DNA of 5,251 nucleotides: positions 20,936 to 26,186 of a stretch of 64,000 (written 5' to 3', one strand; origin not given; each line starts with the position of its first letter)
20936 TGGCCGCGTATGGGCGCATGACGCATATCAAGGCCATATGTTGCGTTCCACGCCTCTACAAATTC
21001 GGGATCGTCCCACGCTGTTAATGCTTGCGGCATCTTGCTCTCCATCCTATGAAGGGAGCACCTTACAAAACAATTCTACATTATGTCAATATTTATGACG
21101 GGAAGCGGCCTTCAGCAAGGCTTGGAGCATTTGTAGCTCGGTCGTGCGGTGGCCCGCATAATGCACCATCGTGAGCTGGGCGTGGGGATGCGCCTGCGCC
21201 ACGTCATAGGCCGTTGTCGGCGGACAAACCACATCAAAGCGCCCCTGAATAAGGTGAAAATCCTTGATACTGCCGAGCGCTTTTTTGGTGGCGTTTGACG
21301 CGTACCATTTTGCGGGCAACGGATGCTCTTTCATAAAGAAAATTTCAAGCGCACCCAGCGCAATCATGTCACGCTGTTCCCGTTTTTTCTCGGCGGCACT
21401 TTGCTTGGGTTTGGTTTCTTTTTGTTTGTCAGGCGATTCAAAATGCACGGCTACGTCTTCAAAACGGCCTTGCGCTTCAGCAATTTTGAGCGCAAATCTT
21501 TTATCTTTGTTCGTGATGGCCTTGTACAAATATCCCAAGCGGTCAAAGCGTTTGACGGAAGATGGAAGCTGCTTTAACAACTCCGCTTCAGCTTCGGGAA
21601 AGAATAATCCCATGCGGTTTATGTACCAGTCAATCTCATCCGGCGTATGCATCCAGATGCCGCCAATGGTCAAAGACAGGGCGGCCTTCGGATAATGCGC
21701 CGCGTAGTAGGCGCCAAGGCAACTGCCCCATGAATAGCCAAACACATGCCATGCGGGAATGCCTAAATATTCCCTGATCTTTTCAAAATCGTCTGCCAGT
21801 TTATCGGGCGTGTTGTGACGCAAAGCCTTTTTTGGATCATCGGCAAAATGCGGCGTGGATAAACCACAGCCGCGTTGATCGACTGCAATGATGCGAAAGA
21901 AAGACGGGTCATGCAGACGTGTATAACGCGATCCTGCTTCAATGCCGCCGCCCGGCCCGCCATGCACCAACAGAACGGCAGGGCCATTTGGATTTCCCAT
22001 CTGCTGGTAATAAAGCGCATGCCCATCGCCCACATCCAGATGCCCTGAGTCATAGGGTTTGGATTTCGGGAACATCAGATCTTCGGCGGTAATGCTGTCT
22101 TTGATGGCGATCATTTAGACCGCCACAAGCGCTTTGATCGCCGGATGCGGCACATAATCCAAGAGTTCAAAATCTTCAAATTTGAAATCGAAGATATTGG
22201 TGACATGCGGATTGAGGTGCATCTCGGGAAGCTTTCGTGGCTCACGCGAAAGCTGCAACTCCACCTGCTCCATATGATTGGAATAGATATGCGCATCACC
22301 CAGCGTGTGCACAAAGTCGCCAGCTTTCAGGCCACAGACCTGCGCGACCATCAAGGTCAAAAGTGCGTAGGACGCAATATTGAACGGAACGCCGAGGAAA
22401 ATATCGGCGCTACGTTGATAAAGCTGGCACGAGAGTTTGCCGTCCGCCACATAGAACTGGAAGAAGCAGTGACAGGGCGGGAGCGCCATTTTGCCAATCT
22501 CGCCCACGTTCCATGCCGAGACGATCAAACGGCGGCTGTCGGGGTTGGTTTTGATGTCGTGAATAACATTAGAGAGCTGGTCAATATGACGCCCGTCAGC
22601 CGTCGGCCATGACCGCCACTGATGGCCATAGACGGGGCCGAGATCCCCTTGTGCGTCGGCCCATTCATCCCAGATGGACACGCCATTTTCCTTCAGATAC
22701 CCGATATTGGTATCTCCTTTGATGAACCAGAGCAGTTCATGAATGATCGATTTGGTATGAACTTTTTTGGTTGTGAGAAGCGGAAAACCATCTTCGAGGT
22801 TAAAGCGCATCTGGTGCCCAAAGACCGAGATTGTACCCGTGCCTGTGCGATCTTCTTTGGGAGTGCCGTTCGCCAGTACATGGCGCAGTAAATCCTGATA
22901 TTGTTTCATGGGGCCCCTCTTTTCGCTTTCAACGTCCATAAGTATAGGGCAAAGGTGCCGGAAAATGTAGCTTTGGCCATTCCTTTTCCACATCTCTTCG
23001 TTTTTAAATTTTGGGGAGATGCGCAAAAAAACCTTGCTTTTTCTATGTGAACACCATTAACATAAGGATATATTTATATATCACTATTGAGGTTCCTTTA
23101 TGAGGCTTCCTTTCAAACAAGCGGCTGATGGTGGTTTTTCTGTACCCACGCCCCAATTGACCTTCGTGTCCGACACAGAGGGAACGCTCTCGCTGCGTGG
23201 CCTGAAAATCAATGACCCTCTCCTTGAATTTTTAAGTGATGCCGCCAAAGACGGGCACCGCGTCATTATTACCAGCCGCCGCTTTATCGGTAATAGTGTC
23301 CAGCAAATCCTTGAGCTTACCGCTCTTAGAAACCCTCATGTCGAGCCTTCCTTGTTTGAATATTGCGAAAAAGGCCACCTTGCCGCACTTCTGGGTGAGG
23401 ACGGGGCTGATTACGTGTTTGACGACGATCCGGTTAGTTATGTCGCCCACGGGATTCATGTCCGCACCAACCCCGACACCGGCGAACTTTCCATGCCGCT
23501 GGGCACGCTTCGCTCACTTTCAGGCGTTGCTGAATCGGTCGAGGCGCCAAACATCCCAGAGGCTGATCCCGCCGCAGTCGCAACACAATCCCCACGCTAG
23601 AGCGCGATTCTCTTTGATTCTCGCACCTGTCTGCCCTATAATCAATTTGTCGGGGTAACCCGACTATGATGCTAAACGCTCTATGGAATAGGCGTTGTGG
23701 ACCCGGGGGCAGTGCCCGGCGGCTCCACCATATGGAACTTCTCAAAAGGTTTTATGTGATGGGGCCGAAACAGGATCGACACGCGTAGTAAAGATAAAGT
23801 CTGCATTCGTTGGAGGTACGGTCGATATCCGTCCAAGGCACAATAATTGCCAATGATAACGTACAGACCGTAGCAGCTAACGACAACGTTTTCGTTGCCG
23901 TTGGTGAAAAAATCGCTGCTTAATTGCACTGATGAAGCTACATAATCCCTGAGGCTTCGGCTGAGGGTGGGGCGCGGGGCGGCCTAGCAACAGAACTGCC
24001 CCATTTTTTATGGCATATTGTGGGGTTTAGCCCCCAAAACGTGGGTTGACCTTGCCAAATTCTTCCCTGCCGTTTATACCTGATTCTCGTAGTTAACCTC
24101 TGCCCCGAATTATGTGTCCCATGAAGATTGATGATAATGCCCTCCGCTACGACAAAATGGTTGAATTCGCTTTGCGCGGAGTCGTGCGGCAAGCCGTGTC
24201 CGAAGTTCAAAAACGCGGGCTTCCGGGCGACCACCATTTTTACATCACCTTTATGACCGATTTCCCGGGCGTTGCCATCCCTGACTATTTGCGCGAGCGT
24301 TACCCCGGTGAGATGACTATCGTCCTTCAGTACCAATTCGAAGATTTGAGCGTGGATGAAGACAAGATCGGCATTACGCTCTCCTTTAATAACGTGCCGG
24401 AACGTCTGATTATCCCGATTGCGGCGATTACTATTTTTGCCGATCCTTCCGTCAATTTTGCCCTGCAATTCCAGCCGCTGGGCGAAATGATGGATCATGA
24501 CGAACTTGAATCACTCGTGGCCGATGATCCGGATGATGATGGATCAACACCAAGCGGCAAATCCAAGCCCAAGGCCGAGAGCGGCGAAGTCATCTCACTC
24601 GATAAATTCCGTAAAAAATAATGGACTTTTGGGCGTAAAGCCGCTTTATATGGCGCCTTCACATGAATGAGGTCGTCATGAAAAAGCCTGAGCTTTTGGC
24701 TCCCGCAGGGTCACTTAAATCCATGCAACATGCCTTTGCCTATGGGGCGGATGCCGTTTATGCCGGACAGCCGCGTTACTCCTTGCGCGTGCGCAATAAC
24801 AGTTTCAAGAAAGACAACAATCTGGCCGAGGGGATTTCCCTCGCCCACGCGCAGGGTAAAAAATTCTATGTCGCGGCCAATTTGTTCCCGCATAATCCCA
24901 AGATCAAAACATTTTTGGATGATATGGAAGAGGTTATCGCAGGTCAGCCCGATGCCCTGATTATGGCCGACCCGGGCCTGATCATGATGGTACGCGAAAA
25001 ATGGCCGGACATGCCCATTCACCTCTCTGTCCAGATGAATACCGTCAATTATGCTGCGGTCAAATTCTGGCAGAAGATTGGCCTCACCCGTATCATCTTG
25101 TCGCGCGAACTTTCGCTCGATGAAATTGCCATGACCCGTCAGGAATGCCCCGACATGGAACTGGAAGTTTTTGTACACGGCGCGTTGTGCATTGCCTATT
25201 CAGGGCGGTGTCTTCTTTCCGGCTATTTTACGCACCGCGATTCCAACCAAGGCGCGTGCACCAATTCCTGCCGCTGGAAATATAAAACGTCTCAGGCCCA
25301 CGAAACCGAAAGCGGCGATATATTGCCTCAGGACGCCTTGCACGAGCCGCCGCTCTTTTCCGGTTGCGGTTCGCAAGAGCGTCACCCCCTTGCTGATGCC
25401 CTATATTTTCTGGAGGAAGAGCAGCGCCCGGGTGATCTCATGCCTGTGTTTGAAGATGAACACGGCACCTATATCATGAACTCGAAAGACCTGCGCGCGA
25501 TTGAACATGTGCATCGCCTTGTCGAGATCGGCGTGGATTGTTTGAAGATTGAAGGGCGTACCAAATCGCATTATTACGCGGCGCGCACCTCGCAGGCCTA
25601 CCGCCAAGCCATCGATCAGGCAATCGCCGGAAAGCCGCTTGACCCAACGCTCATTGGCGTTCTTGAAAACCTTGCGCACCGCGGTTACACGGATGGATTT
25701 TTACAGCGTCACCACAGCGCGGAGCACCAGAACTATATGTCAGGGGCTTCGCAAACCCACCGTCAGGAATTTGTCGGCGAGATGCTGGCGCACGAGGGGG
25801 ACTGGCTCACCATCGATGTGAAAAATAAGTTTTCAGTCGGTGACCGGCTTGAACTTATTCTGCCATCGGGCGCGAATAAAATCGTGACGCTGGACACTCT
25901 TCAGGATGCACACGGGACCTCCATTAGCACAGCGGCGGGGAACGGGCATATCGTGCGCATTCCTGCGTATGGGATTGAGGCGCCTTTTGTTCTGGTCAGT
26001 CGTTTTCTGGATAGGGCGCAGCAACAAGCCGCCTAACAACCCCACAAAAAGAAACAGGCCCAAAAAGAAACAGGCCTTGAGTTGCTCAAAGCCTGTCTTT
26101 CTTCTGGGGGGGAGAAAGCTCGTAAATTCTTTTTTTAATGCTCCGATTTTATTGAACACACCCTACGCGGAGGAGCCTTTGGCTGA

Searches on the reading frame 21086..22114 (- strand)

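Call 108: search_protein_families(library=pfam, max_evalue=0.00001, proteins=[window:21086-22114:-])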
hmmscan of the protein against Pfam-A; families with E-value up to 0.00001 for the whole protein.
window:21086-22114:- (342 aa): 3 families
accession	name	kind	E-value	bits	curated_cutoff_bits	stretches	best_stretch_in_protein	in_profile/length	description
PF00561.26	Abhydrolase_1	-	1.4e-20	74.4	25.8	1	45-161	1-112/245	alpha/beta hydrolase fold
PF12697.13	Abhydrolase_6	-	3.4e-07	31.6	26.3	1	47-185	1-113/217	Alpha/beta hydrolase family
PF12146.15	Hydrolase_4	-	4.7e-06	26.5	27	0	73-321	32-229/239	Serine aminopeptidase, S33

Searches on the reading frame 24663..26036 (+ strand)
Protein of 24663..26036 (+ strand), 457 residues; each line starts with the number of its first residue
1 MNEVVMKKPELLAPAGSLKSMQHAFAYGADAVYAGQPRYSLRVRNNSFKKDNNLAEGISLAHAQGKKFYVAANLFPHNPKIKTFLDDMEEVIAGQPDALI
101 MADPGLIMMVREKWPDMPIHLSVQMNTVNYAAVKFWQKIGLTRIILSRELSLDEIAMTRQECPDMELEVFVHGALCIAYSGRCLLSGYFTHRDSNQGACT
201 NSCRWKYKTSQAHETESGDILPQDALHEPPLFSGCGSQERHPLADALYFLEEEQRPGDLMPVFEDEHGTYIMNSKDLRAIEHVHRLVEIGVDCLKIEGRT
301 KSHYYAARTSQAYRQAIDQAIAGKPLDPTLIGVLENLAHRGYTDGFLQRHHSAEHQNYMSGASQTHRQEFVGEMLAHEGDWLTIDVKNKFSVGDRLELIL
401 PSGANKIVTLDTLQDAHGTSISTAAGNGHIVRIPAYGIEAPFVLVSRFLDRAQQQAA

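Call 106: find_encoding_contigs(protein=window:24663-26036:+, flank=10000, max_places=1)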
Protein window:24663-26036:+ (457 aa): no gene with exactly this product is on record in the collection.

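Call 108: search_protein_families(library=pfam, max_evalue=0.00001, proteins=[window:24663-26036:+])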
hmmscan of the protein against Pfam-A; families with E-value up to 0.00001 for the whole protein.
window:24663-26036:+ (457 aa): 2 families
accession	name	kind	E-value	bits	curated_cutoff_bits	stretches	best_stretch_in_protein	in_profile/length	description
PF01136.24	Peptidase_U32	-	1e-85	287.2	22.4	1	85-351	5-231/233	Peptidase family U32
PF16325.11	Peptidase_U32_C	-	2.1e-16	60.3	28.2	1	367-435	2-72/83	Peptidase family U32 C-terminal domain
